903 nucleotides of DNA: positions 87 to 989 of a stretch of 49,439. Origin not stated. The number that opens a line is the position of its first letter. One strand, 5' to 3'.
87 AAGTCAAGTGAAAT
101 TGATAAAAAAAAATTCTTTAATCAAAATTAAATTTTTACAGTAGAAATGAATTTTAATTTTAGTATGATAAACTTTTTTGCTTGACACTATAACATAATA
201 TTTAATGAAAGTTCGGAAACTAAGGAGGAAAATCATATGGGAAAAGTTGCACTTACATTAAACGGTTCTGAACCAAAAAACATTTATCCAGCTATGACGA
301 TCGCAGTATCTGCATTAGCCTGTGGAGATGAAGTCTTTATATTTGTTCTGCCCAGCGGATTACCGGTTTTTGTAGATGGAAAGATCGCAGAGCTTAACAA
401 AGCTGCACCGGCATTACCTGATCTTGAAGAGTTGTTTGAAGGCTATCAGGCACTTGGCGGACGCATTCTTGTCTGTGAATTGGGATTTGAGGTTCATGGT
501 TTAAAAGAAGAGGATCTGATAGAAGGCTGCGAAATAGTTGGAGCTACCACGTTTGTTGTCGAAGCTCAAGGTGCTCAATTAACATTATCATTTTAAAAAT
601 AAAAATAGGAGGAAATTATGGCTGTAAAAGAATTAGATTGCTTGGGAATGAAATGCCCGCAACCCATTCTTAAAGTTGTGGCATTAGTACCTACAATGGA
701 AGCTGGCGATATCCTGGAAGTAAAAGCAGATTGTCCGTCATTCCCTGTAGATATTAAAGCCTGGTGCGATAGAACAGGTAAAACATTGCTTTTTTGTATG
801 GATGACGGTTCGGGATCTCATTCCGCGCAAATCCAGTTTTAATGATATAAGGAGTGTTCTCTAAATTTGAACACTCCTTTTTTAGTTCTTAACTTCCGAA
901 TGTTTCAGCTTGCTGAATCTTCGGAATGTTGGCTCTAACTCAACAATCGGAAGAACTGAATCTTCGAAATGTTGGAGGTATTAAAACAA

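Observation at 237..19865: HdrB-less HdrA/MvhD(Sec)/Flx-like modules interleaved with a TusA-DsrE-YeeE-rhodanese sulfur relay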

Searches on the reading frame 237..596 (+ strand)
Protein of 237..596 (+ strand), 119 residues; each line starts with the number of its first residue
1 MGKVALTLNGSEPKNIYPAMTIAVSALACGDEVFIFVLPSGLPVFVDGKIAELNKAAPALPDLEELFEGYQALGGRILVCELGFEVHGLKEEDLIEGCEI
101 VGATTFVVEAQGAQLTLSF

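Call 6: search_protein_families(library=pfam, proteins=[window:237-593:+], max_evalue=0.01)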
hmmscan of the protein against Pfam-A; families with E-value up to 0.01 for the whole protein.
window:237-593:+ (119 aa): 2 families
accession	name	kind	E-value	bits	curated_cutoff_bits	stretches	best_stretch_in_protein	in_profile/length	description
PF13686.11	DrsE_2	-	1e-11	45.5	25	1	60-117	98-155/156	DsrE/DsrF/DrsH-like family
PF02635.20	DsrE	-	1.8e-06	28.6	22.7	1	14-108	15-105/116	DsrE/DsrF-like family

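Call 10: find_encoding_contigs(protein=window:237-596:+, flank=10000, max_places=10)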
Protein window:237-596:+ (119 aa): no gene with exactly this product is on record in the collection.

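Call 13: find_homologous_proteins(query=window:237-593:+, max_evalue=0.001)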
Query window:237-593:+ (119 aa): 110 proteins with E <= 0.001 among 126 candidates.
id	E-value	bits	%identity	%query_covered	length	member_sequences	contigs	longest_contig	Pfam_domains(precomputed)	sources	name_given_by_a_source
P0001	7.5e-66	237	92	100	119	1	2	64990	PF02635.21,PF13686.12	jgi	-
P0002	2.3e-65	236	93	100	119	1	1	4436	PF02635.21,PF13686.12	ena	-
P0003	6.4e-65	234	91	100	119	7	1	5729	PF02635.21,PF13686.12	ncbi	-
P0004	2.4e-64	233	91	100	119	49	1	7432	PF13686.12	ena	-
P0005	9.2e-63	227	90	100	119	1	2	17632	PF02635.21,PF13686.12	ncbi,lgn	-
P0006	1.4e-62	227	89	100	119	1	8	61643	PF13686.12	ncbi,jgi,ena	-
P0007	5.2e-62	225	88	100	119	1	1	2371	PF02635.21,PF13686.12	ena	-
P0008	1.9e-61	223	89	100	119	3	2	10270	PF02635.21,PF13686.12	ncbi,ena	-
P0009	7.0e-61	221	89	100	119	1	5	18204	PF02635.21,PF13686.12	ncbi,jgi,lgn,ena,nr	ncbi:MAG TPA: peroxiredoxin [Candidatus Cloacimonetes bacterium]|nr:peroxiredoxin [Candidatus Cloaci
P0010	2.4e-60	220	85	100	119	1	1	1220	PF02635.21,PF13686.12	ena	-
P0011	2.9e-58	213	85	100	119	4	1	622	PF02635.21,PF13686.12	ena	-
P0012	2.3e-56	207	80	100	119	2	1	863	PF02635.21,PF13686.12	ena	-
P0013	2.7e-56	207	81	100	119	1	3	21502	PF02635.21,PF13686.12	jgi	-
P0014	1.0e-54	202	80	100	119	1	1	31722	PF02635.21,PF13686.12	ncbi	ncbi:DsrE/DsrF/DrsH-like family protein [Candidatus Cloacimonadota bacterium]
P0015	1.2e-54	201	76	100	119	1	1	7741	PF13686.12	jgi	jgi:predicted peroxiredoxin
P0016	2.3e-54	200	81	100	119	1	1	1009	PF02635.21,PF13686.12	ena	-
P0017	3.3e-54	200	79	100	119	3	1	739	PF02635.21,PF13686.12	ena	-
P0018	1.5e-51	191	76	100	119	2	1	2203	PF02635.21,PF13686.12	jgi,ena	-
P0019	1.2e-50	188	75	100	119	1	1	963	PF02635.21,PF13686.12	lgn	-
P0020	3.9e-49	184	71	100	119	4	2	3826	PF02635.21,PF13686.12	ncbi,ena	-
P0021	4.6e-49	183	71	100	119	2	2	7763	PF02635.21,PF13686.12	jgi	-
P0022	5.5e-49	183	72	100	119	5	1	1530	PF02635.21,PF13686.12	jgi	-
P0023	1.1e-48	182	72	100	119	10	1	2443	PF02635.21,PF13686.12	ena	-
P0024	1.8e-48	181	72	100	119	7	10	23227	PF02635.21,PF13686.12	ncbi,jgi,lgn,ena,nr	ncbi:MAG: DsrE/DsrF/DrsH-like family protein [Candidatus Tenebribacter mawsonii]|nr:DsrE/DsrF/DrsH-l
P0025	2.0e-48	181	69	100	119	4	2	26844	PF02635.21,PF13686.12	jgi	jgi:predicted peroxiredoxin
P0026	3.2e-48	181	72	100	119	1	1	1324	PF02635.21,PF13686.12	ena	-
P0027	4.0e-48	180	70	100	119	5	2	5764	PF02635.21,PF13686.12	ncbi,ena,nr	ncbi:MAG: DsrE/DsrF/DrsH-like family protein [Candidatus Cloacimonetes bacterium]|nr:DsrE/DsrF/DrsH-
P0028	6.5e-48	180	72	100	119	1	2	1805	PF02635.21,PF13686.12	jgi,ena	-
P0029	7.3e-48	179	72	100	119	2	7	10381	PF02635.21,PF13686.12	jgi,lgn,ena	jgi:predicted peroxiredoxin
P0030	1.6e-47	178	70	100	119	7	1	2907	PF13686.12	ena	-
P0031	5.9e-47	177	71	100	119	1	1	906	PF02635.21,PF13686.12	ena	-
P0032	6.6e-47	176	69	100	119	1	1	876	PF02635.21,PF13686.12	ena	-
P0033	6.9e-47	176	70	100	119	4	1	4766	PF02635.21,PF13686.12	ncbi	-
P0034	7.7e-47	176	71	100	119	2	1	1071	PF02635.21,PF13686.12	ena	-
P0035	8.3e-47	176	71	100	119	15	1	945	PF02635.21,PF13686.12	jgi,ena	-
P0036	1.2e-46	176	67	100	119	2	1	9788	PF02635.21,PF13686.12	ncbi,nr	ncbi:MAG: DsrE/DsrF/DrsH-like family protein [Candidatus Delongbacteria bacterium]|nr:DsrE/DsrF/DrsH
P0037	1.4e-46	175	71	100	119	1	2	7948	PF13686.12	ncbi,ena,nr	ncbi:MAG: DsrE/DsrF/DrsH-like family protein [Candidatus Cloacimonetes bacterium]|nr:DsrE/DsrF/DrsH-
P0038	1.5e-46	175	69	100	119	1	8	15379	PF02635.21,PF13686.12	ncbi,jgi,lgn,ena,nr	ncbi:MAG: peroxiredoxin [Candidatus Cloacimonadota bacterium]|nr:MAG: peroxiredoxin [Candidatus Cloa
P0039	1.5e-46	175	69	100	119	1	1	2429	PF02635.21,PF13686.12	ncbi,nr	ncbi:MAG: DsrE/DsrF/DrsH-like family protein [Candidatus Cloacimonadota bacterium]|nr:DsrE/DsrF/DrsH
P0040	1.7e-46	175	67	100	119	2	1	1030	PF13686.12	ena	-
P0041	1.8e-46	175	71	100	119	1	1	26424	PF02635.21,PF13686.12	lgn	-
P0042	4.5e-46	174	69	100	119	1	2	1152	PF02635.21,PF13686.12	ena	-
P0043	6.4e-46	173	66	100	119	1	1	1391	PF02635.21,PF13686.12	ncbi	-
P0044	1.8e-45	172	68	100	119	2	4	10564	PF02635.21,PF13686.12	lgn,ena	-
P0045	3.1e-45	171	68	100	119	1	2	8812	PF13686.12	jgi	-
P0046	8.1e-45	170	69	100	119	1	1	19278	PF02635.21,PF13686.12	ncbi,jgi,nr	ncbi:MAG: DsrE family protein [Candidatus Delongbacteria bacterium]|jgi:predicted peroxiredoxin|nr:D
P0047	1.4e-44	169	67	100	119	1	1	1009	PF02635.21,PF13686.12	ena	-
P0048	1.4e-44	169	67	100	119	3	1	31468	PF02635.21,PF13686.12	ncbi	-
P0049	1.5e-44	169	66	100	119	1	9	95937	PF02635.21,PF13686.12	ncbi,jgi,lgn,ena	-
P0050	2.1e-44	168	68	100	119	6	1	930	PF02635.21,PF13686.12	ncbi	-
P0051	2.6e-44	168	68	100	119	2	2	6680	PF02635.21,PF13686.12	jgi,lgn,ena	-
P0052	3.3e-44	168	68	100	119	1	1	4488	PF13686.12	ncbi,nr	ncbi:MAG: DsrE/DsrF/DrsH-like family protein [Candidatus Stygibacter frigidus]|nr:DsrE/DsrF/DrsH-lik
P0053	6.8e-44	167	67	100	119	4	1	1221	PF02635.21,PF13686.12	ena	-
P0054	2.5e-43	165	66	100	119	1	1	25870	PF02635.21,PF13686.12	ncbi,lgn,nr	ncbi:MAG: DsrE/DsrF/DrsH-like family protein [Candidatus Cloacimonadales bacterium]|nr:DsrE/DsrF/Drs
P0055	4.5e-43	164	67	100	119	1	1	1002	PF02635.21,PF13686.12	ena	-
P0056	4.6e-43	164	67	100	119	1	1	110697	PF02635.21,PF13686.12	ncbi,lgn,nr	ncbi:MAG: DsrE/DsrF/DrsH-like family protein [Candidatus Cloacimonetes bacterium]|nr:DsrE/DsrF/DrsH-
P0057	5.7e-43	164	66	100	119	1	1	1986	PF02635.21,PF13686.12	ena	-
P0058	7.0e-43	163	66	100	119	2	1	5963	PF02635.21,PF13686.12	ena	-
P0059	1.6e-41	159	66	100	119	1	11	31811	PF13686.12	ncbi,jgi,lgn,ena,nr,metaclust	ncbi:MAG: DsrE/DsrF/DrsH-like family protein [Candidatus Stygibacter australis]|nr:DsrE/DsrF/DrsH-li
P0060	4.2e-41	158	66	100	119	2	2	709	PF02635.21,PF13686.12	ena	-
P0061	6.3e-41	157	61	100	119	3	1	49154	PF02635.21,PF13686.12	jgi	jgi:predicted peroxiredoxin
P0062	1.0e-40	156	63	100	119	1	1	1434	PF02635.21,PF13686.12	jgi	jgi:predicted peroxiredoxin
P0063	1.2e-40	156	64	100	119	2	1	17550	PF13686.12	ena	-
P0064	1.7e-40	156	65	100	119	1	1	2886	PF02635.21,PF13686.12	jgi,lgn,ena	-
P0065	2.3e-39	152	62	100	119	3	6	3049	PF02635.21,PF13686.12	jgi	jgi:predicted peroxiredoxin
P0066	2.2e-38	149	61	100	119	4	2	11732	PF02635.21,PF13686.12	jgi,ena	jgi:predicted peroxiredoxin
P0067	2.5e-35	139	59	100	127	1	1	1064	PF02635.21,PF13686.12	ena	-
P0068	9.9e-35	137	58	100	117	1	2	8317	PF02635.21,PF13686.12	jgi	jgi:predicted peroxiredoxin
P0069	3.1e-34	136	58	100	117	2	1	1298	PF02635.21,PF13686.12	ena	-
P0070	4.1e-34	135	88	62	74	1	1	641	PF13686.12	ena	-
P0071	4.7e-34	135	55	100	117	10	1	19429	PF02635.21,PF13686.12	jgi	-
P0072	6.9e-34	134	57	100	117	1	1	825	PF02635.21,PF13686.12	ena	-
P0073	3.6e-33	132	56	100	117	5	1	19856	PF02635.21,PF13686.12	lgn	-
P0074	1.1e-32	131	55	100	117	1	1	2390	PF02635.21,PF13686.12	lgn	-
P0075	1.4e-32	130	56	100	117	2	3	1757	PF02635.21,PF13686.12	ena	-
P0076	2.2e-32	130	55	100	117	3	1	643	PF02635.21,PF13686.12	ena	-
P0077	3.0e-32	129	54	100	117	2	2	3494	PF02635.21,PF13686.12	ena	-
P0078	1.1e-31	127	54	100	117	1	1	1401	PF02635.21,PF13686.12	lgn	-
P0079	6.6e-30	122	50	100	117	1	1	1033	PF02635.21,PF13686.12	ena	-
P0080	7.5e-30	121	51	100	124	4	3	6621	PF02635.21,PF13686.12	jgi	-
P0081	8.3e-30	121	50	100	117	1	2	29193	PF02635.21,PF13686.12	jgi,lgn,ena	-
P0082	1.7e-29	120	50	100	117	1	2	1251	PF02635.21,PF13686.12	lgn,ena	-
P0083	1.3e-28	117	52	100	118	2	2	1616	PF02635.21,PF13686.12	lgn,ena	-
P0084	1.8e-28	117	49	100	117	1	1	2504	PF02635.21,PF13686.12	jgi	jgi:predicted peroxiredoxin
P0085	1.9e-28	117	49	100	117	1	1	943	PF02635.21,PF13686.12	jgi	-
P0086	2.0e-28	117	50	100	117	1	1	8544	PF02635.21,PF13686.12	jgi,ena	-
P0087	4.4e-28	116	49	100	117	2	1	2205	PF13686.12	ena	-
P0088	1.3e-27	114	47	100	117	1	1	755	PF02635.21,PF13686.12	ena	-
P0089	4.0e-27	113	47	100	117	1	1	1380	PF02635.21,PF13686.12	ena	-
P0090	4.9e-27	112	46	100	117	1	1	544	PF02635.21,PF13686.12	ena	-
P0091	5.5e-27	112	49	100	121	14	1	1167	PF13686.12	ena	-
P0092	8.2e-27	112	46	100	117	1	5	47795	PF02635.21,PF13686.12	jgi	jgi:predicted peroxiredoxin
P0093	1.7e-26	111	45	100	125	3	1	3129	PF02635.21,PF13686.12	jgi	-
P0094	1.9e-26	110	46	100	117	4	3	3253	PF02635.21,PF13686.12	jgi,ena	jgi:predicted peroxiredoxin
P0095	2.9e-26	110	45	100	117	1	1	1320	PF02635.21,PF13686.12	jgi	jgi:predicted peroxiredoxin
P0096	3.6e-26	110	46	100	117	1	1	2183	PF02635.21,PF13686.12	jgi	jgi:predicted peroxiredoxin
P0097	1.3e-25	108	45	100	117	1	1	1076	PF02635.21,PF13686.12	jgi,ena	jgi:predicted peroxiredoxin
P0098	1.8e-25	107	45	100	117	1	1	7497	PF02635.21,PF13686.12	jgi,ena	-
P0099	3.2e-25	106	45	98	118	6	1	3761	PF02635.21,PF13686.12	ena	-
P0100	3.4e-25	106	45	100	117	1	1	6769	PF02635.21,PF13686.12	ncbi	-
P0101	4.7e-25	106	45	100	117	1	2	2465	PF02635.21,PF13686.12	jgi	jgi:predicted peroxiredoxin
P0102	5.2e-25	106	48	100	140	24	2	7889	PF02635.21,PF13686.12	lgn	-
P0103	1.3e-24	105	46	100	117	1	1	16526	PF02635.21,PF13686.12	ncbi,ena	-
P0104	2.5e-24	104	43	100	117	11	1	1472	PF02635.21,PF13686.12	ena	-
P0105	1.8e-23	101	66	62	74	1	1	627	PF13686.12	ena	-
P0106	5.6e-23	99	45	100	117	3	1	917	PF13686.12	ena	-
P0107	1.1e-20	92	42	100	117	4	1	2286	PF02635.21,PF13686.12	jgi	jgi:predicted peroxiredoxin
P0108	1.7e-20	91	44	100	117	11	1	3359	PF02635.21,PF13686.12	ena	-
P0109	6.7e-20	89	69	56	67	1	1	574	PF13686.12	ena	-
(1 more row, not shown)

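Call 14: find_encoding_contigs(protein=P0056, flank=10000, max_places=2)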
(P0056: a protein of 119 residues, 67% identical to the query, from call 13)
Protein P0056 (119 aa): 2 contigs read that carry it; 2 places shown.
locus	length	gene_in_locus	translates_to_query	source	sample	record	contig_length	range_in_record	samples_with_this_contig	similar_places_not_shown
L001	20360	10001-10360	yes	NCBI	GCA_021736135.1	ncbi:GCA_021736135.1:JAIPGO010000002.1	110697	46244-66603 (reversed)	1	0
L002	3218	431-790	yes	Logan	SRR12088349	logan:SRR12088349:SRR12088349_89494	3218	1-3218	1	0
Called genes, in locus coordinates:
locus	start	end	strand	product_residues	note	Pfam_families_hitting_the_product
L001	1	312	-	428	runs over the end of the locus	PF19289:PmbA_TldD_3rd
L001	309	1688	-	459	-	PF01523:PmbA_TldD_1st, PF19289:PmbA_TldD_3rd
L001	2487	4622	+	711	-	PF00270:DEAD, PF04851:ResIII, PF00271:Helicase_C, PF16124:RecQ_Zn_bind, PF09382:RQC, PF00570:HRDC, PF14493:HTH_40 (weak)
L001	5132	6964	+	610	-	PF01134:GIDA, PF07992:Pyr_redox_2 (faint), PF12831:FAD_oxidored (weak), PF21680:GIDA_C_1st, PF13932:SAM_GIDA_C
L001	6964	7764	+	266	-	-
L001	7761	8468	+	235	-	PF02348:CTP_transf_3, PF12804:NTP_transf_3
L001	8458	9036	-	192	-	PF02525:Flavodoxin_2, PF03358:FMN_red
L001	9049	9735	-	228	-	PF00440:TetR_N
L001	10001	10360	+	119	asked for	PF02635:DsrE (weak), PF13686:DrsE_2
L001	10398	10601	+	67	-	-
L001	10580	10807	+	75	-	PF01206:TusA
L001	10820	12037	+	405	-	PF04143:Sulf_transp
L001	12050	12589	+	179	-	PF00581:Rhodanese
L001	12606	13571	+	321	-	PF00581:Rhodanese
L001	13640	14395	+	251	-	PF07396:Porin_O_P, PF07642:BBP2 (weak)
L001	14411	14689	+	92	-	-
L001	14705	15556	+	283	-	PF00581:Rhodanese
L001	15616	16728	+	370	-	PF13237:Fer4_10 (faint), PF14697:Fer4_21 (weak), PF04422:FrhB_FdhB_N, PF04432:FrhB_FdhB_C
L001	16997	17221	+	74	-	PF01206:TusA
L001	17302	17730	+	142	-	-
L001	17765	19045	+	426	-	PF00070:Pyr_redox (weak), PF00890:FAD_binding_2 (weak), PF07992:Pyr_redox_2 (weak), PF12831:FAD_oxidored (weak)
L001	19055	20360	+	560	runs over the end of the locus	PF00890:FAD_binding_2 (weak), PF01266:DAO (weak), PF07992:Pyr_redox_2, PF12831:FAD_oxidored, PF13450:NAD_binding_8 (weak), PF13237:Fer4_10, PF14697:Fer4_21 (weak), PF12838:Fer4_7, +5 more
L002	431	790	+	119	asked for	PF02635:DsrE (weak), PF13686:DrsE_2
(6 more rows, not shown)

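Call 15: find_encoding_contigs(protein=P0092, flank=10000, max_places=2)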
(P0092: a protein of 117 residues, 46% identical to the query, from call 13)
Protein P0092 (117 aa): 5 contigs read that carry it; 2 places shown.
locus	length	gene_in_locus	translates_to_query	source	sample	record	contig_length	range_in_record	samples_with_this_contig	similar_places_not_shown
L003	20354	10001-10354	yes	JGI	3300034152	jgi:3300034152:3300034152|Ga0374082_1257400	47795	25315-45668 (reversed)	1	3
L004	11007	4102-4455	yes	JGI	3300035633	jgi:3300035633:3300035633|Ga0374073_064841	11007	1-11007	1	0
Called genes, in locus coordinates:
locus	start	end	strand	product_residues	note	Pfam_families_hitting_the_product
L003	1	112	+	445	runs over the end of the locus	PF03417:AAT (weak)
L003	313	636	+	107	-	-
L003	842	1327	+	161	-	PF01381:HTH_3 (weak)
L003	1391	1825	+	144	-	PF01058:Oxidored_q6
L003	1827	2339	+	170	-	PF00329:Complex1_30kDa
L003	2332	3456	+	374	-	PF00374:NiFeSe_Hases (weak), PF00346:Complex1_49kDa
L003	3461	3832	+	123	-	PF00037:Fer4, PF12837:Fer4_6 (weak), PF14697:Fer4_21 (weak), PF12838:Fer4_7, PF13187:Fer4_9, PF13484:Fer4_16 (faint)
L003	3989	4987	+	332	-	PF12838:Fer4_7 (weak), PF13183:Fer4_8, PF13534:Fer4_17, PF12838:Fer4_7, PF13187:Fer4_9 (weak), PF14697:Fer4_21 (weak), PF12837:Fer4_6 (weak), PF02662:FlpD, +5 more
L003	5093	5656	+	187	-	PF13404:HTH_AsnC-type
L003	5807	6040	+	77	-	PF01206:TusA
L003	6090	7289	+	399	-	PF04143:Sulf_transp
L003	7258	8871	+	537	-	PF08797:HIRAN (faint), PF00581:Rhodanese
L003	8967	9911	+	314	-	PF01757:Acyl_transf_3 (weak), PF07786:HGSNAT_cat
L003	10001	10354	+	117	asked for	PF02635:DsrE (weak), PF13686:DrsE_2 (weak)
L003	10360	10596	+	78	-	PF01206:TusA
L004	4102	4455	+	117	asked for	PF02635:DsrE (weak), PF13686:DrsE_2 (weak)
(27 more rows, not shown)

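Call 51: search_solved_structures(query=window:237-593:+, max_evalue=1, show_alignments=1)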
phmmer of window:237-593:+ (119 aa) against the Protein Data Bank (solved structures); distinct sequences matched with E-value up to 1: 7.
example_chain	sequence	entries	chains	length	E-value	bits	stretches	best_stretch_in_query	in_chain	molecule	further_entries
3mc3_A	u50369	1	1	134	0.0082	19.6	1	17-117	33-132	DsrE/DsrF-like family protein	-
2qs7_A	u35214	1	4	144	0.029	17.9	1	70-113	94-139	Uncharacterized protein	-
4pmu_A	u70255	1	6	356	0.14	15.7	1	57-97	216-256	Endo-1,4-beta-xylanase A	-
4pmv_A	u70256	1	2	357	0.14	15.7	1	57-97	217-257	Endo-1,4-beta-xylanase A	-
2js4_A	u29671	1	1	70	0.2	15.1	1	24-65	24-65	UPF0434 protein BB2007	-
3pnx_A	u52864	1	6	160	0.22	15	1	54-115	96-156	Putative sulfurtransferase dsrE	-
6wqw_A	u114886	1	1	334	0.94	13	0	39-96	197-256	Beta-xylanase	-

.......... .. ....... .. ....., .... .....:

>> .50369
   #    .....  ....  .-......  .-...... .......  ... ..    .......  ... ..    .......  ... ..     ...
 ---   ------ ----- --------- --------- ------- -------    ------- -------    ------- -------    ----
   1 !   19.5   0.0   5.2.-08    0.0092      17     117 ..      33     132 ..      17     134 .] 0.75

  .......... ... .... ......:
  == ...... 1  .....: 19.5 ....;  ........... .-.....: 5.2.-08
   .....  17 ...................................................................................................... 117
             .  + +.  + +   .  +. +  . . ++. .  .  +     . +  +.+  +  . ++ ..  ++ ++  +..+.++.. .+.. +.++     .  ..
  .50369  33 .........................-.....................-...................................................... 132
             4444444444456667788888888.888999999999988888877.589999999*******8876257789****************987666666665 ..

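Call 53: search_protein_families(library=ncbifam, proteins=[window:237-593:+], max_evalue=0.00001)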
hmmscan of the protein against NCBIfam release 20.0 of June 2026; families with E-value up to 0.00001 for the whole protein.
window:237-593:+ (119 aa): 0 families

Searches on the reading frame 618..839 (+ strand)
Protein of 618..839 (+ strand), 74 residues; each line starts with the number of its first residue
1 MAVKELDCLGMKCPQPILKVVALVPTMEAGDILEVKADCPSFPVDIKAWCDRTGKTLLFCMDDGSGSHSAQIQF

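Call 6: search_protein_families(library=pfam, proteins=[window:618-839:+], max_evalue=0.01)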
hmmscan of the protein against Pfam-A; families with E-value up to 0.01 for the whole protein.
window:618-839:+ (74 aa): 1 family
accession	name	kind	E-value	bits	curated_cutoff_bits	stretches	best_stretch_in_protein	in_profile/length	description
PF01206.22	TusA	-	1.9e-16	60.1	28.6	1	4-62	1-59/70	Sulfurtransferase TusA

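Call 53: search_protein_families(library=ncbifam, proteins=[window:618-839:+], max_evalue=0.00001)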
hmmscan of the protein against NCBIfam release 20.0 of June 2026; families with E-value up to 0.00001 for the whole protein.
window:618-839:+ (74 aa): 2 families
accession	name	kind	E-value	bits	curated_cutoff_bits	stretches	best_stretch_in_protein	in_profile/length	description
NF001423.0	PRK00299.1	equivalog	5.4e-10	39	78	1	4-58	10-64/82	sulfurtransferase TusA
NF008242.0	PRK11018.1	equivalog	6.6e-08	32.1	79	1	5-46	10-51/78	sulfurtransferase-like selenium metabolism protein YedF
